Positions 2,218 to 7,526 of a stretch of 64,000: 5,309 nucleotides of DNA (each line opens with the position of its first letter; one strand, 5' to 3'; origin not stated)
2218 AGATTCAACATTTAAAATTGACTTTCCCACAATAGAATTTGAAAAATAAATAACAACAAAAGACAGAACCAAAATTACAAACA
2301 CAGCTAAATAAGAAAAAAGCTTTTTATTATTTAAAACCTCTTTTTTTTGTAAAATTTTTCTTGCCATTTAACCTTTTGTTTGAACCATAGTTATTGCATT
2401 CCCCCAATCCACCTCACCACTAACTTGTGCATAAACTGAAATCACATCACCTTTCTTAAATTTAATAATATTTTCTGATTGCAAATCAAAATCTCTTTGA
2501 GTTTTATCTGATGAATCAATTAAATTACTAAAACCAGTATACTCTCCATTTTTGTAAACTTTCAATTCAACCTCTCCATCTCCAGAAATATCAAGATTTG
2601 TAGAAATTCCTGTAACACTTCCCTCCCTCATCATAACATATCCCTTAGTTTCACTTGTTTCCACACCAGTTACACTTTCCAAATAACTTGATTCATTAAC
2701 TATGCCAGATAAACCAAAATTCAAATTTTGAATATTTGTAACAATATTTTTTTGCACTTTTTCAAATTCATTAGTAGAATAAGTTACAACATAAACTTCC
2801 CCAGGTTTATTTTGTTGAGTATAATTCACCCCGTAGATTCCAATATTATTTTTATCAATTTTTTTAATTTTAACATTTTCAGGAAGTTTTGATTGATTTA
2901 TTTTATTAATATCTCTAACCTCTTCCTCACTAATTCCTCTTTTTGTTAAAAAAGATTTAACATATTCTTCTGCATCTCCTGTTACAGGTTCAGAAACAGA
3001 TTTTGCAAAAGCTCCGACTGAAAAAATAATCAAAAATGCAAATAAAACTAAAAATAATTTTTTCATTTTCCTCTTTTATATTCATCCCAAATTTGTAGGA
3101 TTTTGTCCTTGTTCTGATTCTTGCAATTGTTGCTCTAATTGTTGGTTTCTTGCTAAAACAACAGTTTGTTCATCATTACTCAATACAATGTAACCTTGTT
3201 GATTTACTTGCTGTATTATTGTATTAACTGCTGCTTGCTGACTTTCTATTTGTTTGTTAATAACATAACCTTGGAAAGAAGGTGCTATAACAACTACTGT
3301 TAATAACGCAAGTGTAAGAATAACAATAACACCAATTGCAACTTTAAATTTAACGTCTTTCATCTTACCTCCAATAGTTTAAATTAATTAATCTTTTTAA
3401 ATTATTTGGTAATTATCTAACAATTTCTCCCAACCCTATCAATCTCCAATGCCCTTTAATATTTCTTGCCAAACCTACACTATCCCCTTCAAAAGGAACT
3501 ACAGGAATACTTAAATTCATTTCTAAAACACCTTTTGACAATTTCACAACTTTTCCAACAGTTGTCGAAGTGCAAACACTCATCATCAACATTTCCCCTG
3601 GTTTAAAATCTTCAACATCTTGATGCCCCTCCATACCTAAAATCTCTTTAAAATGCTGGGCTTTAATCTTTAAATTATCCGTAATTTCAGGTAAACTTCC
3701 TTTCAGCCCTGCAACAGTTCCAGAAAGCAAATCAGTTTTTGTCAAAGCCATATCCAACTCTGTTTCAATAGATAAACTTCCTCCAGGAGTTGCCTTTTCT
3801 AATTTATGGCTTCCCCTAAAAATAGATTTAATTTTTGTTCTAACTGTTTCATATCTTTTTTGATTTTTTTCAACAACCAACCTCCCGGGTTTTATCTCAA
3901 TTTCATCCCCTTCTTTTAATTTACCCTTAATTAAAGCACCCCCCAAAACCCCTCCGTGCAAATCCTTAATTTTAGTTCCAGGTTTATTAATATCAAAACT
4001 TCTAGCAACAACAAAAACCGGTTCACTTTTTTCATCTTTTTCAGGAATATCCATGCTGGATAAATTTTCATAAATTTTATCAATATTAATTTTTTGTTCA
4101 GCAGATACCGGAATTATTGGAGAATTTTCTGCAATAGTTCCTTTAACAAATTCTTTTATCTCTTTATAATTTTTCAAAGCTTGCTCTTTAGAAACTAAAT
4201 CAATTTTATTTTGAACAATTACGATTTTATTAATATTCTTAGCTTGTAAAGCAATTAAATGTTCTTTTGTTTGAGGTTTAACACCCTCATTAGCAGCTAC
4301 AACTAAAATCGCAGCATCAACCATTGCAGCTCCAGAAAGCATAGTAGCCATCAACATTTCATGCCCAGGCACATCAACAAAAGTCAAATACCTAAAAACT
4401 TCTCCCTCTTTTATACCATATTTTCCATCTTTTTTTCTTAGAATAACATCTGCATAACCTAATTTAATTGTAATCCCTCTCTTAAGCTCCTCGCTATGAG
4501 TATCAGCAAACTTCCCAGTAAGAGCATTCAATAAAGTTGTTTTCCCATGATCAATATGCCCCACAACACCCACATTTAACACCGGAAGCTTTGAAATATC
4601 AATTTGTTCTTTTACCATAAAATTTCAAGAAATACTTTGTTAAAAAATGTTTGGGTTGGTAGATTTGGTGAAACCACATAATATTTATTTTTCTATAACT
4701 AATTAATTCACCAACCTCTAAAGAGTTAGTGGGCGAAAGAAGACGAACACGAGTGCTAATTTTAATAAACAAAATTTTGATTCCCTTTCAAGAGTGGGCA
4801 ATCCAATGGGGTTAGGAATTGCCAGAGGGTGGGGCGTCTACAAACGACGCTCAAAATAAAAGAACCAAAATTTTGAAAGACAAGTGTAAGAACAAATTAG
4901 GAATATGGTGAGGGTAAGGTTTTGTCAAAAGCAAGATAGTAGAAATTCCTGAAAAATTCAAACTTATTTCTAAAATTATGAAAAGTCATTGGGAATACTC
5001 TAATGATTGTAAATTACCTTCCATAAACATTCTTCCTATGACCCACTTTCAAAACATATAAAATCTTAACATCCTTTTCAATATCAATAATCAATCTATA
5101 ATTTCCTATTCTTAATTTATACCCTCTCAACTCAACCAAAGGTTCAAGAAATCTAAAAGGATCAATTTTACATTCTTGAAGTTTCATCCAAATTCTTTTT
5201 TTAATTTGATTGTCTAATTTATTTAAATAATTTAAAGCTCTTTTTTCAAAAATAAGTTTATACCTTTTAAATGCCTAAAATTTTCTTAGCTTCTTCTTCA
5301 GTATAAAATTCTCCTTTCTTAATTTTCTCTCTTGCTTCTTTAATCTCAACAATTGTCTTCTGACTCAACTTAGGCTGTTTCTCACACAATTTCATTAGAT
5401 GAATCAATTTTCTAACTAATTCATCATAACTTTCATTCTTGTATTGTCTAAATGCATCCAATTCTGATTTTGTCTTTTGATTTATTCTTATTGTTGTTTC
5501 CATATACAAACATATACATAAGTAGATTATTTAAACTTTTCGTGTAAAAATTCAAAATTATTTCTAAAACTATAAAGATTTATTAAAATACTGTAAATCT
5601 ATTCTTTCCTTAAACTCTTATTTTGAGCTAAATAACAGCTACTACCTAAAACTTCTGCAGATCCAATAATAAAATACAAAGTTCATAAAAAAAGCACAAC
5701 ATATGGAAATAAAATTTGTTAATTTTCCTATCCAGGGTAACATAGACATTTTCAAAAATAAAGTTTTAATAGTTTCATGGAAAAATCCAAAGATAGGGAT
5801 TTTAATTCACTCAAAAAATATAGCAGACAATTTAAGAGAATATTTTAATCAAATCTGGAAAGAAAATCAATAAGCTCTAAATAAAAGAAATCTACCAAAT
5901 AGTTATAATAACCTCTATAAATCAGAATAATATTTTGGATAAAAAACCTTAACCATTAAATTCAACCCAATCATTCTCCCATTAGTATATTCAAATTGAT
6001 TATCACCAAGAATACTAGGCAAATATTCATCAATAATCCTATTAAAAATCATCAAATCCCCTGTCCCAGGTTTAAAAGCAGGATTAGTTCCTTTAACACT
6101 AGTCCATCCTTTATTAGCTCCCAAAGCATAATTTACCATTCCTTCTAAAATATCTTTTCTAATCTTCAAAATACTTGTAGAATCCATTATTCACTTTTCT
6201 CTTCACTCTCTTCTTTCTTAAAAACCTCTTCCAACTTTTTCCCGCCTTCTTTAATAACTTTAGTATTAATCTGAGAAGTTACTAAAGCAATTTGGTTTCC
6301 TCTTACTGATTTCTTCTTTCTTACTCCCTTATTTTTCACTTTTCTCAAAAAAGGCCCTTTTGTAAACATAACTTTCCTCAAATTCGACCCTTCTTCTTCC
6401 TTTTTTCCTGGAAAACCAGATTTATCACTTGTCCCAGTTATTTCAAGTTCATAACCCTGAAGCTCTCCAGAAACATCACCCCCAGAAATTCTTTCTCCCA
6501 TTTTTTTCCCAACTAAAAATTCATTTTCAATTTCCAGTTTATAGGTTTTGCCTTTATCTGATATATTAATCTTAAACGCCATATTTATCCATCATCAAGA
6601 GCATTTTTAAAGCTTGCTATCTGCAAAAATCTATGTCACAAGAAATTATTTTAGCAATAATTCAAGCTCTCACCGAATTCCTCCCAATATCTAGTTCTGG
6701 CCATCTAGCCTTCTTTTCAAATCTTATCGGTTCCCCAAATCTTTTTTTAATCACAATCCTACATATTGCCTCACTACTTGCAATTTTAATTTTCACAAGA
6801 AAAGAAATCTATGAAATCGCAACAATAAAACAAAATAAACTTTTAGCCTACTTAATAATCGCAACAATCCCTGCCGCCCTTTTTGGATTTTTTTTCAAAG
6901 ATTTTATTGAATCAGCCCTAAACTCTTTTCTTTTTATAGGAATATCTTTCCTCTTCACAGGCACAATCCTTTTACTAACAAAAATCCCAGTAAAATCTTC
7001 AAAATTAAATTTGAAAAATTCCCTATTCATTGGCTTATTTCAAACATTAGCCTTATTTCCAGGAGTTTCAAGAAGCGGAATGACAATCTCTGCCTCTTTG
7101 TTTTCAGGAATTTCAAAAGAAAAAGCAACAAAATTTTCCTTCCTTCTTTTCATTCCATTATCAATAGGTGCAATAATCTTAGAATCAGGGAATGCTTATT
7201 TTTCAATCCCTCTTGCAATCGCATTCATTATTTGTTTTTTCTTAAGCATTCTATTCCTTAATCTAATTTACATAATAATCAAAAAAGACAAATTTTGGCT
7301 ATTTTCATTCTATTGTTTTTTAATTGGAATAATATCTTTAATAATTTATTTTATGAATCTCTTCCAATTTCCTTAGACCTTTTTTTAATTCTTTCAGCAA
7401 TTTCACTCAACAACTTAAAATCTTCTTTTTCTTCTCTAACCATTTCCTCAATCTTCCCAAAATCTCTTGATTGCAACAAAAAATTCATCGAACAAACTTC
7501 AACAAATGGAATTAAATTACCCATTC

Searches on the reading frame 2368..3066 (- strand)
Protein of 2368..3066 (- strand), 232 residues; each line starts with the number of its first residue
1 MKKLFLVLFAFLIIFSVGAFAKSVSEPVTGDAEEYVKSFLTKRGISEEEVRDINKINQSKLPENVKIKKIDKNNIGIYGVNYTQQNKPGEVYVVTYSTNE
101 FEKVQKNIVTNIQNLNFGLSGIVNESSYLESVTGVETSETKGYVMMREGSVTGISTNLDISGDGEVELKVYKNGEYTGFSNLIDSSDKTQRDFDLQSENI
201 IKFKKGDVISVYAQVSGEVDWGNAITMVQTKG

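Call 24: search_protein_families(library=pfam, proteins=[window:2368-3066:-], max_evalue=0.01)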
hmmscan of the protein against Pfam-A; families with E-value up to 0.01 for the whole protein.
window:2368-3066:- (232 aa): 2 families
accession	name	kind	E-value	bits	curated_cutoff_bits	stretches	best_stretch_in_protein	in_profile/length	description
PF07653.23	SH3_2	-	0.0038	17.3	21.8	1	191-223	6-34/55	Variant SH3 domain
PF04814.19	HNF-1_N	-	0.0078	17.1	29.7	0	32-61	122-151/175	Hepatocyte nuclear factor 1 (HNF-1), N terminus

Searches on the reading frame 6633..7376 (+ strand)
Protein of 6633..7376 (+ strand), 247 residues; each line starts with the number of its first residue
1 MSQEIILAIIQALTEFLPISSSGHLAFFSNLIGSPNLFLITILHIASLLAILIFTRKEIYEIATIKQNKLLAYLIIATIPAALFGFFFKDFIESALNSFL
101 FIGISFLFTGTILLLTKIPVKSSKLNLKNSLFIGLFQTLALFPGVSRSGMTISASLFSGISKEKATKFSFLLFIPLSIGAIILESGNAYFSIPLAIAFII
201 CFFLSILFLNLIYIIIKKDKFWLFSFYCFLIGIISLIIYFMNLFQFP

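Call 24: search_protein_families(library=pfam, proteins=[window:6633-7376:+], max_evalue=0.01)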
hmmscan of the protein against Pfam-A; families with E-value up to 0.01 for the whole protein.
window:6633-7376:+ (247 aa): 1 family
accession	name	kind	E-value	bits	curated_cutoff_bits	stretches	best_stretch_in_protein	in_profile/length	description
PF02673.24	BacA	-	7.4e-60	203.2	33.4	1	5-234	2-257/257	Bacitracin resistance protein BacA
